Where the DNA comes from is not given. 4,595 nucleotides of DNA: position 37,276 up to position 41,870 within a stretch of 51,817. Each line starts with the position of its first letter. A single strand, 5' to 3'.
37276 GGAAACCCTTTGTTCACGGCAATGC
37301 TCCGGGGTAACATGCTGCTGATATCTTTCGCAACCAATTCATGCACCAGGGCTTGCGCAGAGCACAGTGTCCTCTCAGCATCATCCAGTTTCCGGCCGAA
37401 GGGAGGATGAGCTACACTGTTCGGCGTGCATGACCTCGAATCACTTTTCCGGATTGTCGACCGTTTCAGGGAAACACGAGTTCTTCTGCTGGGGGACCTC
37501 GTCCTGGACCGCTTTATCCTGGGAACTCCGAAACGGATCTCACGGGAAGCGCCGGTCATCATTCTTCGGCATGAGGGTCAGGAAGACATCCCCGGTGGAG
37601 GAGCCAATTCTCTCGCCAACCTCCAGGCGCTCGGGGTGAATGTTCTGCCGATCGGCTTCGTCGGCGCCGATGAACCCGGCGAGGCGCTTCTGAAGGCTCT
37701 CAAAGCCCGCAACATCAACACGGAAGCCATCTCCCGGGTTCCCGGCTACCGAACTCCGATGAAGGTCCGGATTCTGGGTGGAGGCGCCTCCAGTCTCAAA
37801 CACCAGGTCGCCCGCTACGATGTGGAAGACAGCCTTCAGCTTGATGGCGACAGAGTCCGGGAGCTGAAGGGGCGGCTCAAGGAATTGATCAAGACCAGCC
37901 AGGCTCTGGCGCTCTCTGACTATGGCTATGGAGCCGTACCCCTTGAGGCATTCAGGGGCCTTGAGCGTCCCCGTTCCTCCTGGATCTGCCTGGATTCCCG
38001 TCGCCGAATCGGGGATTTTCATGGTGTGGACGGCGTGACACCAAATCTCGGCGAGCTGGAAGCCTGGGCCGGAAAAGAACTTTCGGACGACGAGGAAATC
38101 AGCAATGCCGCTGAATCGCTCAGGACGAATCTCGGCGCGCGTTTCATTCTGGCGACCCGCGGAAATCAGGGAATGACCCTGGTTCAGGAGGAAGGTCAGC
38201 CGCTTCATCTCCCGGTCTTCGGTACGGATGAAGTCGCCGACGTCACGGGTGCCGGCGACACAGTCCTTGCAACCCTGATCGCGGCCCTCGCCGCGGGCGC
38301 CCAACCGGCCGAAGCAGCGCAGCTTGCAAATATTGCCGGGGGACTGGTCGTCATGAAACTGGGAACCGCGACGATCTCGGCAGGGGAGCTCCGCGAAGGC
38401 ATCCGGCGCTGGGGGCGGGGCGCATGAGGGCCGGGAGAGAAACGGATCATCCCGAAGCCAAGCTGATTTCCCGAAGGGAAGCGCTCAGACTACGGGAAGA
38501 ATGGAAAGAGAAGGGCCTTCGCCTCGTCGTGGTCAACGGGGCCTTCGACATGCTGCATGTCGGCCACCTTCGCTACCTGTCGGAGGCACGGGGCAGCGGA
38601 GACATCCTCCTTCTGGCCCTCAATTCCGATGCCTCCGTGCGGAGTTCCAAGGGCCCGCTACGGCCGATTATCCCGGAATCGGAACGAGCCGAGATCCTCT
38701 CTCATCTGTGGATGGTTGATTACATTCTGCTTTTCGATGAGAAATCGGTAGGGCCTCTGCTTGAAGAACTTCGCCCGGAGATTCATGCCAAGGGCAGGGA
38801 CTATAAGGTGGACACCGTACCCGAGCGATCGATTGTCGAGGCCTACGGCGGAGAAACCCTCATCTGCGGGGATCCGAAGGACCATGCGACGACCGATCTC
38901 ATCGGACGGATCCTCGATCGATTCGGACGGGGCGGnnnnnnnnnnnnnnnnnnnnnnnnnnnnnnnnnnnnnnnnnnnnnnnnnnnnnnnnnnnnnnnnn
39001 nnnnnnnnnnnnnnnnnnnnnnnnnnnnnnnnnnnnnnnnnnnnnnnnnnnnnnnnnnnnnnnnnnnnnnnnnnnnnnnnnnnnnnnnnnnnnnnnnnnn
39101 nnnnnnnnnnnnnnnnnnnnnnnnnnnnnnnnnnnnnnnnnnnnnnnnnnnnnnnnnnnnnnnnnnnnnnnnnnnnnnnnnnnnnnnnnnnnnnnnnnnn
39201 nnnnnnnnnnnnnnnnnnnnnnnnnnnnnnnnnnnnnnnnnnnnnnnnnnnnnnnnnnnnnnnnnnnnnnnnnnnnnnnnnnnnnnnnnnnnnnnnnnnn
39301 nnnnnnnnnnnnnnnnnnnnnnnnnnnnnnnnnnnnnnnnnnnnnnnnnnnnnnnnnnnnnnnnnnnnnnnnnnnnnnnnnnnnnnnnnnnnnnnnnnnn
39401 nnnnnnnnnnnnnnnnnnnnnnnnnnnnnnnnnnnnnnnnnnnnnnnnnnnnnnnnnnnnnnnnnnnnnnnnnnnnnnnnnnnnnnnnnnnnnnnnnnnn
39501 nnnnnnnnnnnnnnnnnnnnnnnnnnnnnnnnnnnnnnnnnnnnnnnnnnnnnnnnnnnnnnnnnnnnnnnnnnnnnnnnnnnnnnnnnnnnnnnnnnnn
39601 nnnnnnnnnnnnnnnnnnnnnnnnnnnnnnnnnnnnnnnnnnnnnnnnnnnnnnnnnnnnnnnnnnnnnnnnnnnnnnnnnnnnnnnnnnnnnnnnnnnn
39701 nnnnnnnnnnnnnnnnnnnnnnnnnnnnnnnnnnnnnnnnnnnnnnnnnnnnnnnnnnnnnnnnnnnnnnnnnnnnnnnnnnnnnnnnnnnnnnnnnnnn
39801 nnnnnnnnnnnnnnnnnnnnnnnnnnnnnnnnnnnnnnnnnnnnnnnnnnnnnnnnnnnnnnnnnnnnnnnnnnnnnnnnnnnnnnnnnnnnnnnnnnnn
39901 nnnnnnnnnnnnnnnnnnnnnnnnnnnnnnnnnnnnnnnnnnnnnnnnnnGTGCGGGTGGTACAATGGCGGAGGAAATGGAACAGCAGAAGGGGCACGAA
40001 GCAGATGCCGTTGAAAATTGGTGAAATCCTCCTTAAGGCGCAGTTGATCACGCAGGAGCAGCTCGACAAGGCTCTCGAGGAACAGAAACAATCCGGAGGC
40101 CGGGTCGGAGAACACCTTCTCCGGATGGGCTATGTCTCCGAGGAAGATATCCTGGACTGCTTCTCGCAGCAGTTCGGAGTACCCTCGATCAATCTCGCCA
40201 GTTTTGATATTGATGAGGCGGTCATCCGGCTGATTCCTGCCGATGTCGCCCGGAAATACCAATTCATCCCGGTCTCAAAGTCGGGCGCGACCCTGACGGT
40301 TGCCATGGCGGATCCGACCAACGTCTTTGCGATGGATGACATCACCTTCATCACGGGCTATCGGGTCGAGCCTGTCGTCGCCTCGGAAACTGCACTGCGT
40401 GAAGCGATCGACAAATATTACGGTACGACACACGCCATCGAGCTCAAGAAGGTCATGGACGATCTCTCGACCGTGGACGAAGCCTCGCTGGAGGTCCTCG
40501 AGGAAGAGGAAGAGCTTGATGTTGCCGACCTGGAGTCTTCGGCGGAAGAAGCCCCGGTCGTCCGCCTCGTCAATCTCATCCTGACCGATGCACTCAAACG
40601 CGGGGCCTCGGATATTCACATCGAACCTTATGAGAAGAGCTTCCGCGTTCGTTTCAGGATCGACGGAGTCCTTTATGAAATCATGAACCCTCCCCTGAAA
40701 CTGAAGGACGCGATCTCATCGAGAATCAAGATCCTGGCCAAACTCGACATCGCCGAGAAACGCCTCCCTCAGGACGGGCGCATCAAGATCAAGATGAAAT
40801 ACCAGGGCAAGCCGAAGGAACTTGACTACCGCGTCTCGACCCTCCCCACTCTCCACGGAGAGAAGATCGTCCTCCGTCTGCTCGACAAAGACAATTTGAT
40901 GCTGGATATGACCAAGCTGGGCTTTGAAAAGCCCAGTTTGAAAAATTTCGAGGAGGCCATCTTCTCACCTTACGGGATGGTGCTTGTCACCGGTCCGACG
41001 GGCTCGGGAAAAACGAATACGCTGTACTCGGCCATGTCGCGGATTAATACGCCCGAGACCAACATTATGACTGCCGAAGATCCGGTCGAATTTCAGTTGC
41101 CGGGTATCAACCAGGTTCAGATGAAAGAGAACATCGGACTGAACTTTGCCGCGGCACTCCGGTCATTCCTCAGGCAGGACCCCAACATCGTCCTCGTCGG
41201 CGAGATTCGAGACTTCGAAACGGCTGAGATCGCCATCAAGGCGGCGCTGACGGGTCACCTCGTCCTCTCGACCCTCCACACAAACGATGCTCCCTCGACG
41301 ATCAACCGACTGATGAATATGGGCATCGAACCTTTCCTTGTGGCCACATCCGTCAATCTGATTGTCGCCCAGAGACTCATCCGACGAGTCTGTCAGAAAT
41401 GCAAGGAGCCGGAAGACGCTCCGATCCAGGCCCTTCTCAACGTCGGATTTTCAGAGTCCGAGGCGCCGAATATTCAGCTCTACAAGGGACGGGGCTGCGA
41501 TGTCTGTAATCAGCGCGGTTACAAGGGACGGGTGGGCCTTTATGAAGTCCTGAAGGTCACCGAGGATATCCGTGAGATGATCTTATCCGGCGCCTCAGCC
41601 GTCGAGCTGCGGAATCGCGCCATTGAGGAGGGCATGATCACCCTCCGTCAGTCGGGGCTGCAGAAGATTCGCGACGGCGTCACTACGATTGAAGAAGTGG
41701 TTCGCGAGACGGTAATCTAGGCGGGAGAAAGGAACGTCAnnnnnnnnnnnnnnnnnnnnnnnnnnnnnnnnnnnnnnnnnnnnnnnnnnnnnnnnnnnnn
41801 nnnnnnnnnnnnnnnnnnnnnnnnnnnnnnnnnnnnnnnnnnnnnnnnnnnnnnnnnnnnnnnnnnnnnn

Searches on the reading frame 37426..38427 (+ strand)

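Call 21: search_protein_families(library=pfam, proteins=[window:37426-38427:+])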
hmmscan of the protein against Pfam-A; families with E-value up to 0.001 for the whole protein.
window:37426-38427:+ (333 aa): 2 families
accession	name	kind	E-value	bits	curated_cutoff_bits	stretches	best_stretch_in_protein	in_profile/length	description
PF00294.29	PfkB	-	8.4e-34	117.7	25.8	2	200-316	183-297/302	pfkB family carbohydrate kinase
PF08543.17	Phos_pyr_kin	-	5.9e-07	29.5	27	1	202-301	121-224/246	Phosphomethylpyrimidine kinase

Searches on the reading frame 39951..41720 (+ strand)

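Call 70: search_protein_families(library=pfam, proteins=[window:39951-41720:+], max_evalue=0.001)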
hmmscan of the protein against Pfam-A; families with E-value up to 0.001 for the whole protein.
window:39951-41720:+ (589 aa): 2 families
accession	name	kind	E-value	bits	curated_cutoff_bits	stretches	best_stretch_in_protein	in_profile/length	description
PF00437.27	T2SSE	-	3.2e-143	477.3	24.9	1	198-585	3-370/370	Type II/IV secretion system protein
PF05157.20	MshEN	-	4.7e-28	97.4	23.1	1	75-162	1-89/90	MshEN domain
